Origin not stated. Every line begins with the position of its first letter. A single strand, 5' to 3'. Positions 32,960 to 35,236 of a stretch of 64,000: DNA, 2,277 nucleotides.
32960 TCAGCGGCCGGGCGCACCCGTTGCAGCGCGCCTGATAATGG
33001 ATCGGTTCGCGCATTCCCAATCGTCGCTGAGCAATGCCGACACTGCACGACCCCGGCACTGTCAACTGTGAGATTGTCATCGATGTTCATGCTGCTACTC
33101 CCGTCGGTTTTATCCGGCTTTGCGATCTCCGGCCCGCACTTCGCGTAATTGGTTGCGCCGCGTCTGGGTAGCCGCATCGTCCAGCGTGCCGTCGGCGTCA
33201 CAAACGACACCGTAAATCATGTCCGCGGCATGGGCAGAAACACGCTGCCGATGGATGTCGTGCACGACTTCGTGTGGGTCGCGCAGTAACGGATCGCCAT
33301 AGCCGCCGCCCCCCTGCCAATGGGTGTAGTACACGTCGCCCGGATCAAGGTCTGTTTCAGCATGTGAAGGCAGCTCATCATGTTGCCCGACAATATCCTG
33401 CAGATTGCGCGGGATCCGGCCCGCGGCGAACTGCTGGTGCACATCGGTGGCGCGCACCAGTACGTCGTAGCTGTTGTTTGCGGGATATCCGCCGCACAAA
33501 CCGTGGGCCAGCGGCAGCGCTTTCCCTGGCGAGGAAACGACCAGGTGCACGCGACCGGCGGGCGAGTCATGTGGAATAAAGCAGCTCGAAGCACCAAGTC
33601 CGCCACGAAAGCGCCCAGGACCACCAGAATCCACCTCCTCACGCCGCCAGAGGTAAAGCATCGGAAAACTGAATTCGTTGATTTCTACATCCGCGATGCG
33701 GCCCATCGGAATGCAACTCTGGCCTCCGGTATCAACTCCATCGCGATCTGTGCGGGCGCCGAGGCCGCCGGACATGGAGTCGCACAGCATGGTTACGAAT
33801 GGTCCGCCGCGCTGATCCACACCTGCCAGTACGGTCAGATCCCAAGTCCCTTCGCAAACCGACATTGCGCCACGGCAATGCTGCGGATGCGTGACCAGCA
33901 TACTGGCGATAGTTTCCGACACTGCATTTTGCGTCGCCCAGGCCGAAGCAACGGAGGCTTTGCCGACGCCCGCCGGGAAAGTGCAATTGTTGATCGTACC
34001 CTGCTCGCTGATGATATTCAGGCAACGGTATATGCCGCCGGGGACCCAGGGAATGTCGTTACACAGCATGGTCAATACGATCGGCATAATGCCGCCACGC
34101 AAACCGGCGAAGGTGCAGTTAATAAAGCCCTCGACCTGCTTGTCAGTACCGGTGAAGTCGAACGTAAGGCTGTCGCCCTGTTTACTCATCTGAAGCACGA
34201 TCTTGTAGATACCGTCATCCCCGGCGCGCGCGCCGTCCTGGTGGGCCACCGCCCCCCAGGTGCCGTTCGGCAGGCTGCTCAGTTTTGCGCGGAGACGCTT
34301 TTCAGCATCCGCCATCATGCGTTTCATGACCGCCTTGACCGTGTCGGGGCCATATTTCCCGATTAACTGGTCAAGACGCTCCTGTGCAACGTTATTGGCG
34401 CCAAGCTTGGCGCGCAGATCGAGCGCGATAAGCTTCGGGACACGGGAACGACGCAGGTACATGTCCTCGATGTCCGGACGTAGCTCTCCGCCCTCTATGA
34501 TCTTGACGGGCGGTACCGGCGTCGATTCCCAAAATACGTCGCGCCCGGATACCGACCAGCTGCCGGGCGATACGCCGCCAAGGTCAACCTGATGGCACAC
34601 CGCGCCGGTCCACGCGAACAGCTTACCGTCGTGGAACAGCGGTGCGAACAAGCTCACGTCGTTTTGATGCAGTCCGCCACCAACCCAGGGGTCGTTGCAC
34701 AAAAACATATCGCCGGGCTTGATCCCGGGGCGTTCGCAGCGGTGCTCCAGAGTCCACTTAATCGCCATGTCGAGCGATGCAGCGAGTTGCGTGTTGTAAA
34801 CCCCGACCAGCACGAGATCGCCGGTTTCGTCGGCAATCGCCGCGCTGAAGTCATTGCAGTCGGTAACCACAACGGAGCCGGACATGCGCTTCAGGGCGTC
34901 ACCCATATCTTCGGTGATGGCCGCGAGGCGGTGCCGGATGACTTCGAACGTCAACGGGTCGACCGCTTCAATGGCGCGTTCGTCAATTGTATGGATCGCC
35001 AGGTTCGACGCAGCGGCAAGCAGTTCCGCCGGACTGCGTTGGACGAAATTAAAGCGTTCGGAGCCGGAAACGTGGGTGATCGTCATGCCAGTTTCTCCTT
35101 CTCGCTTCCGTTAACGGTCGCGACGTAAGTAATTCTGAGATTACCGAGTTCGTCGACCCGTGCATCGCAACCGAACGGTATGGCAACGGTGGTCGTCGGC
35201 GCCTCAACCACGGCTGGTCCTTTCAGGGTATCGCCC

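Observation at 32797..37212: Three-subunit hydantoinase/acetone-carboxylase-family enzyme (HyuA-like, HyuB-like, small Cys-rich subunit) as island cargo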

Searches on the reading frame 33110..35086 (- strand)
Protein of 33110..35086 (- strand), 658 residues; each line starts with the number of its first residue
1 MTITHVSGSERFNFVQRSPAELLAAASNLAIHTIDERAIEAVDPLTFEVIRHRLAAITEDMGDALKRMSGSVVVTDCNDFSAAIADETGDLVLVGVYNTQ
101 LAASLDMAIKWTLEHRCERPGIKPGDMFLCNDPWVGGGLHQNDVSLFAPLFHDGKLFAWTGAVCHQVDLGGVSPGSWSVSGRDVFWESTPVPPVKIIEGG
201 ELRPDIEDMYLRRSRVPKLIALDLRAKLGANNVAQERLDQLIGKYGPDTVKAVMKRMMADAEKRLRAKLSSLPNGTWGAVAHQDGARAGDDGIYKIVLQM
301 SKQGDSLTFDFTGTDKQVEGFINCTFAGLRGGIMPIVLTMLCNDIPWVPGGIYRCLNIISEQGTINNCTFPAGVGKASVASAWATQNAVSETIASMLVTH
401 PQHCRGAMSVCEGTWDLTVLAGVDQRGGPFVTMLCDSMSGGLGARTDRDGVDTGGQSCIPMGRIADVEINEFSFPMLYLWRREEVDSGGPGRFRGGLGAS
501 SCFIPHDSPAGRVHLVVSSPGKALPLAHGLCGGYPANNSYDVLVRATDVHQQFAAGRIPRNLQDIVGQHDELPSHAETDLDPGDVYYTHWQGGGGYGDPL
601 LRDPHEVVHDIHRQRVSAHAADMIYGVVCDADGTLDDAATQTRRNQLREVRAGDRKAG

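Call 5: search_protein_families(library=pfam, proteins=[window:33110-35086:-], max_evalue=0.01)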
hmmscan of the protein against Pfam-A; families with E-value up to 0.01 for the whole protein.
window:33110-35086:- (658 aa): 1 family
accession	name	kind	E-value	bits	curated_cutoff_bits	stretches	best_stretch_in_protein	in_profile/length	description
PF02538.19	Hydantoinase_B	-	2e-125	419.7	26.8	1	43-599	1-519/519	Hydantoinase B/oxoprolinase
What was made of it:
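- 33110..35086 (-): HyuB-like beta subunit (658 aa); metal-containing coupling or hydrolysis subunit. Pfam Hydantoinase_B 2e-125 (call 5).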

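Call 6: search_protein_families(library=ncbifam, proteins=[window:33110-35086:-], max_evalue=0.01)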
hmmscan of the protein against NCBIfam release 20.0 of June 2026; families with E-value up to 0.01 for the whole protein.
window:33110-35086:- (658 aa): 2 families
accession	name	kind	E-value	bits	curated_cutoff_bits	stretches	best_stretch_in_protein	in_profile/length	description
NF050157.1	CapLactmsBetCapB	equivalog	5e-69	233.1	1000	1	42-644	1-574/577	caprolactamase subunit beta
NF042976.1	AcphenoCarb_ApcD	equivalog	2.3e-67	227.8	1500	1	38-646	25-638/685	acetophenone carboxylase subunit delta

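Call 11: search_solved_structures(query=window:33110-35086:-, max_evalue=0.00001)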
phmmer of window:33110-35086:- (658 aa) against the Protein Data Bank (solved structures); distinct sequences matched with E-value up to 0.00001: 5.
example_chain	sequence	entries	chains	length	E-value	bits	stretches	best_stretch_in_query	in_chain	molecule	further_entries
6yra_B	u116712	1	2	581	2.2e-54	188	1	41-644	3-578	Hydantoinase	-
5l9w_A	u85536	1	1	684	4.4e-53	183.8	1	41-637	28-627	Acetophenone carboxylase delta subunit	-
7hk5_A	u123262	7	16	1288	3.6e-47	164.2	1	34-499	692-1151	N-methylhydantoinase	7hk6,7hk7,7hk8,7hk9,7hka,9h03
5m45_A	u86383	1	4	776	1.9e-36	128.7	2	438-651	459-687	Acetone carboxylase alpha subunit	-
5svb_A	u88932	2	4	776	2.6e-36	128.3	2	438-651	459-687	Acetone carboxylase alpha subunit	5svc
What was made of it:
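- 33110..35086 (-): PDB matches: CapB 2.2e-54, Apc-beta 4.4e-53, Acx-alpha 1.9e-36 (call 11).
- Closest known: Acetone carboxylase AcxABC. Different: It is the most distant of all references (129 bits; call 11).
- CapB is the top PDB hit for beta (call 11).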

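Call 44: search_solved_structures(query=window:33110-35086:-, max_evalue=0.00001, show_alignments=4)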
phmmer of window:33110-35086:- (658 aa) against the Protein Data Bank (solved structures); distinct sequences matched with E-value up to 0.00001: 5.
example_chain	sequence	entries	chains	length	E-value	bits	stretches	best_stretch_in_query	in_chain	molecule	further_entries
6yra_B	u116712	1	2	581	2.2e-54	188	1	41-644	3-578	Hydantoinase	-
5l9w_A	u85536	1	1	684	4.4e-53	183.8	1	41-637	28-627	Acetophenone carboxylase delta subunit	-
7hk5_A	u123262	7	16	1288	3.6e-47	164.2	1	34-499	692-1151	N-methylhydantoinase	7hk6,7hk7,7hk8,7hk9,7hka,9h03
5m45_A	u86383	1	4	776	1.9e-36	128.7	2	438-651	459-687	Acetone carboxylase alpha subunit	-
5svb_A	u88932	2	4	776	2.6e-36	128.3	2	438-651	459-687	Acetone carboxylase alpha subunit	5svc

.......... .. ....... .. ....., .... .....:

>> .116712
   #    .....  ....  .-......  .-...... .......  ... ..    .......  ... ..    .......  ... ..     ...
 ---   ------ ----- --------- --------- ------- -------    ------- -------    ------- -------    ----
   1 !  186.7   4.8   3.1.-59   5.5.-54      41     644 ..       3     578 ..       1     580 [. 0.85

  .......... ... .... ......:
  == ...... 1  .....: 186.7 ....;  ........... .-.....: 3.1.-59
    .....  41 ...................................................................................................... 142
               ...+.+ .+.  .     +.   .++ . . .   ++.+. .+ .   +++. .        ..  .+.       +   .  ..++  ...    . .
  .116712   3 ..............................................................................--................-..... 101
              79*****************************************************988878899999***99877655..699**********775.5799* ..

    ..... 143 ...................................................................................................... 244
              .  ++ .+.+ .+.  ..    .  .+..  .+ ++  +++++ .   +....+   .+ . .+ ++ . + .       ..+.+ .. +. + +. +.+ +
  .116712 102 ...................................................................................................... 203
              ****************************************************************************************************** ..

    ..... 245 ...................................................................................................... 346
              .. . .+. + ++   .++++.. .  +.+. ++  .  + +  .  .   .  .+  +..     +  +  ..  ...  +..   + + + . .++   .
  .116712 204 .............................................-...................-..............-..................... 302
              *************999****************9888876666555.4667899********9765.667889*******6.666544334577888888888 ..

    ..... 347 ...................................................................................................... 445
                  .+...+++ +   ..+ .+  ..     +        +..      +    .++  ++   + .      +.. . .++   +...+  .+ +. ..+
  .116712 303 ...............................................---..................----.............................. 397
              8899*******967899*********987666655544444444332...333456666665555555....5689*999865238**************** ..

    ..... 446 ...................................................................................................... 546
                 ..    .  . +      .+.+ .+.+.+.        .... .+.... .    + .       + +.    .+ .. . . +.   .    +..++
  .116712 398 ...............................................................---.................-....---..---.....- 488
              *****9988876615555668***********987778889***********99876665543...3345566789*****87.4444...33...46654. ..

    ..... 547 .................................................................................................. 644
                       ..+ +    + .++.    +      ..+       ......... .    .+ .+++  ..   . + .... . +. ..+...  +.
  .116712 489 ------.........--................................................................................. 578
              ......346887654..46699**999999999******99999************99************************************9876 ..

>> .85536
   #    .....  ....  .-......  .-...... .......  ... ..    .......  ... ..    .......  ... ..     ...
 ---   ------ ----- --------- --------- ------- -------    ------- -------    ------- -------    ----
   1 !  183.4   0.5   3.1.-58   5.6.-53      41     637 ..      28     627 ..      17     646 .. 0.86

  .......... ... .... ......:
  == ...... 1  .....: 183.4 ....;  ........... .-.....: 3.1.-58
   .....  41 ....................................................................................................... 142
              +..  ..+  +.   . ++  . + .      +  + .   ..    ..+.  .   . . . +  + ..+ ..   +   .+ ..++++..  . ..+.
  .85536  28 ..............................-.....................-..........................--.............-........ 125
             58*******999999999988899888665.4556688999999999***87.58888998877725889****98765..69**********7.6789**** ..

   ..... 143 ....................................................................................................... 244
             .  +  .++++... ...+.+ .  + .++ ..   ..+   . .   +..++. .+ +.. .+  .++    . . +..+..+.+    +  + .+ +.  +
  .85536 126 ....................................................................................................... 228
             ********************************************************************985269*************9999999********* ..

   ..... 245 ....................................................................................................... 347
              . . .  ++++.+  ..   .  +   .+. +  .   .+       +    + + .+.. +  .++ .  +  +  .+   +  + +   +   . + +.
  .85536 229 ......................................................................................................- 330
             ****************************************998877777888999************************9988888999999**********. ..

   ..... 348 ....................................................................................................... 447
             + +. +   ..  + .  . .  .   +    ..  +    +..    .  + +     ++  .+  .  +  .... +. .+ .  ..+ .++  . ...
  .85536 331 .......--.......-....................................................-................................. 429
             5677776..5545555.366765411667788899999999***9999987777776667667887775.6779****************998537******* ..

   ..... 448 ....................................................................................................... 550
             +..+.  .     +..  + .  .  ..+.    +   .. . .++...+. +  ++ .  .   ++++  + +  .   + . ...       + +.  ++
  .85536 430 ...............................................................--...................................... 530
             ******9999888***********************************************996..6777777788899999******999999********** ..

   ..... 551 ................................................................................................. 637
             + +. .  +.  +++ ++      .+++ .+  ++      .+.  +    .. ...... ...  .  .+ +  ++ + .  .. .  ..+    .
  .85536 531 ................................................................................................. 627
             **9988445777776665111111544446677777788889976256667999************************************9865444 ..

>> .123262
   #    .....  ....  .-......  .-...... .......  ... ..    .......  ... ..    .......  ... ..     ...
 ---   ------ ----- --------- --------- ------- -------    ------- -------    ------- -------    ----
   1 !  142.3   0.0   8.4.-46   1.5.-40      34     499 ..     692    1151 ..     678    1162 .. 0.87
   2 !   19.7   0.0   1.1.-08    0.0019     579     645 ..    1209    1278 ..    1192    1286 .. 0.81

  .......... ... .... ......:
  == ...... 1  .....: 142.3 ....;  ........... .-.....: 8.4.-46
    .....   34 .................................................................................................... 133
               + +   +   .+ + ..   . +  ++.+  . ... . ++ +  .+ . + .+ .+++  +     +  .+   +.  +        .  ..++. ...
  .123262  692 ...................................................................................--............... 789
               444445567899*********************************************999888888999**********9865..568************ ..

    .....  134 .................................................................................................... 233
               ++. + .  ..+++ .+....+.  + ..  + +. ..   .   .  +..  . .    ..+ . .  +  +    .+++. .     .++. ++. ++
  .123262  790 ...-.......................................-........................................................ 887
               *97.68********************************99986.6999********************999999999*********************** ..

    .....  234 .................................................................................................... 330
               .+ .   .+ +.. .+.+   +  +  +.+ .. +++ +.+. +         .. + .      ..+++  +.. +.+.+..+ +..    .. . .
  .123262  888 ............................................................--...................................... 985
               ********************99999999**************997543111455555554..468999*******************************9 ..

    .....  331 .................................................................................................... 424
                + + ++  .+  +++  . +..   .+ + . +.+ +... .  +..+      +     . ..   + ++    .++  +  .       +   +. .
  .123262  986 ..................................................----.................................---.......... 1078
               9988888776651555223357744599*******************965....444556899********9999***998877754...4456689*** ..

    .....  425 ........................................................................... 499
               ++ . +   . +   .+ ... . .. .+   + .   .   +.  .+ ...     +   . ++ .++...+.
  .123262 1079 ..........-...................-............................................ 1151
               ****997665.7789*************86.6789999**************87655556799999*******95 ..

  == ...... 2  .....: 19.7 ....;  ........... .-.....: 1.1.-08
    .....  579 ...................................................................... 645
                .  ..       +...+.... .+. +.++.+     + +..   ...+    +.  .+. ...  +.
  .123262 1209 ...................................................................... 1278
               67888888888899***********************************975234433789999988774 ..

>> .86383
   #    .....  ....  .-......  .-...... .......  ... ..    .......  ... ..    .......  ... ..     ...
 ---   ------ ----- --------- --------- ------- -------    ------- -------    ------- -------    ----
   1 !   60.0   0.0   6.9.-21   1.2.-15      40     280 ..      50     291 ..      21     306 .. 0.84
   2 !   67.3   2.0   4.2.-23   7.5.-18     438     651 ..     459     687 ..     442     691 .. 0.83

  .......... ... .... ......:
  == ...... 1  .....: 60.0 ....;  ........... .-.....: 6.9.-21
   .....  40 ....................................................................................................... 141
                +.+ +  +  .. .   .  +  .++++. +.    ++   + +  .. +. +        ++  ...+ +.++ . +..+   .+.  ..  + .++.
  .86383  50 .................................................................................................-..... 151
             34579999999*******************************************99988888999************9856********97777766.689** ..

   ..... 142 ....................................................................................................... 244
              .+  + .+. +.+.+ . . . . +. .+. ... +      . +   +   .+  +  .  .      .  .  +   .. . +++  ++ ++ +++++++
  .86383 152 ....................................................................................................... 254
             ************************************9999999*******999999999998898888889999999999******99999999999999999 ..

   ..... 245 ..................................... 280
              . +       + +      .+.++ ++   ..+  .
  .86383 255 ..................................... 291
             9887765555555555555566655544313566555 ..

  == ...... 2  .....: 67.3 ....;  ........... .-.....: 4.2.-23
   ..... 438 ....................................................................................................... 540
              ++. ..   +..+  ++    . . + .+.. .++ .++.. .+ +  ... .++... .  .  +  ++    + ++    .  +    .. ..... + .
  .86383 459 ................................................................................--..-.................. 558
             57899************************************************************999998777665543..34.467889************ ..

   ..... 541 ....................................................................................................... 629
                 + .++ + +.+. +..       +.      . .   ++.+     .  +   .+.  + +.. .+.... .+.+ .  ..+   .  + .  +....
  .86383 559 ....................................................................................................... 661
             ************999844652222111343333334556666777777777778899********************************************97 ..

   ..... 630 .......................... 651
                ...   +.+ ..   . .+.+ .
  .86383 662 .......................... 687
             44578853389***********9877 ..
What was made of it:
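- Closest known: Acetophenone carboxylase Apc. Different: Beta lacks most of Apc-beta's long C-terminal arm: 21 residues lie beyond the aligned region against about 57 (call 44).
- Closest known: Caprolactamase CapAB / lactamase OplAB / N-methylhydantoinase / 5-oxoprolinase. Same: Same Pfam domains, ATP motifs and metal tetrad (calls 5, 6, 44).
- Tried and rejected: Only about 21 residues lie beyond the aligned region (call 44).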

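Call 46: find_homologous_proteins(query=window:33110-35086:-, max_evalue=1e-30)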
Query window:33110-35086:- (658 aa): 1648 proteins with E <= 1e-30 among 8000 candidates; the best 120 are listed.
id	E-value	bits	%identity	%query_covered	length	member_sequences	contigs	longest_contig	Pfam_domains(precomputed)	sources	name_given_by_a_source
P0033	0.0e+0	1537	100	100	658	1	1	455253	PF02538.20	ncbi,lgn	-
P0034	0.0e+0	1293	85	97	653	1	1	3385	PF02538.20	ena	-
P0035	0.0e+0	1287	84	99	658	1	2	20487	PF02538.20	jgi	jgi:N-methylhydantoinase B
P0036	0.0e+0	1282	84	99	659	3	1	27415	PF02538.20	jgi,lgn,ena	-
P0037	0.0e+0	1255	82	99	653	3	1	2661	PF02538.20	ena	-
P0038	0.0e+0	1199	80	98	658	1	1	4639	PF02538.20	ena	-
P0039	0.0e+0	1181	77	100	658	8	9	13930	PF02538.20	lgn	-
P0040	0.0e+0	1178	77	99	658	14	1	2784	PF02538.20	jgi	jgi:N-methylhydantoinase B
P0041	0.0e+0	1174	77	99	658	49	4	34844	PF02538.20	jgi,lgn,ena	jgi:N-methylhydantoinase B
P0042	0.0e+0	1168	77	97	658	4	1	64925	PF02538.20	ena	-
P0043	0.0e+0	1166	77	98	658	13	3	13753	PF02538.20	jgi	jgi:N-methylhydantoinase B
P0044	0.0e+0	1166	76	99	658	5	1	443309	PF02538.20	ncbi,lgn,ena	-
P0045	0.0e+0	1159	76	99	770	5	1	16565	PF02538.20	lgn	-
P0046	0.0e+0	1156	76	97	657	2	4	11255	PF02538.20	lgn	-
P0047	0.0e+0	1153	75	99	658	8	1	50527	PF02538.20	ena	-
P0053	0.0e+0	1099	72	97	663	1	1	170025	PF02538.20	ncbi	ncbi:hydantoinase B/oxoprolinase family protein [Cupriavidus sp. 8B]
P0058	0.0e+0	1090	71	99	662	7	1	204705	PF02538.20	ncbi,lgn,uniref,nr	ncbi:hydantoinase B/oxoprolinase family protein [Burkholderia diffusa]|uniref:hydantoinase B/oxoprol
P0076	0.0e+0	1079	72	97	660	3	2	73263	PF02538.20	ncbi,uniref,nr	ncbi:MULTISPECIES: hydantoinase B/oxoprolinase family protein [unclassified Rhodococcus (in: high G+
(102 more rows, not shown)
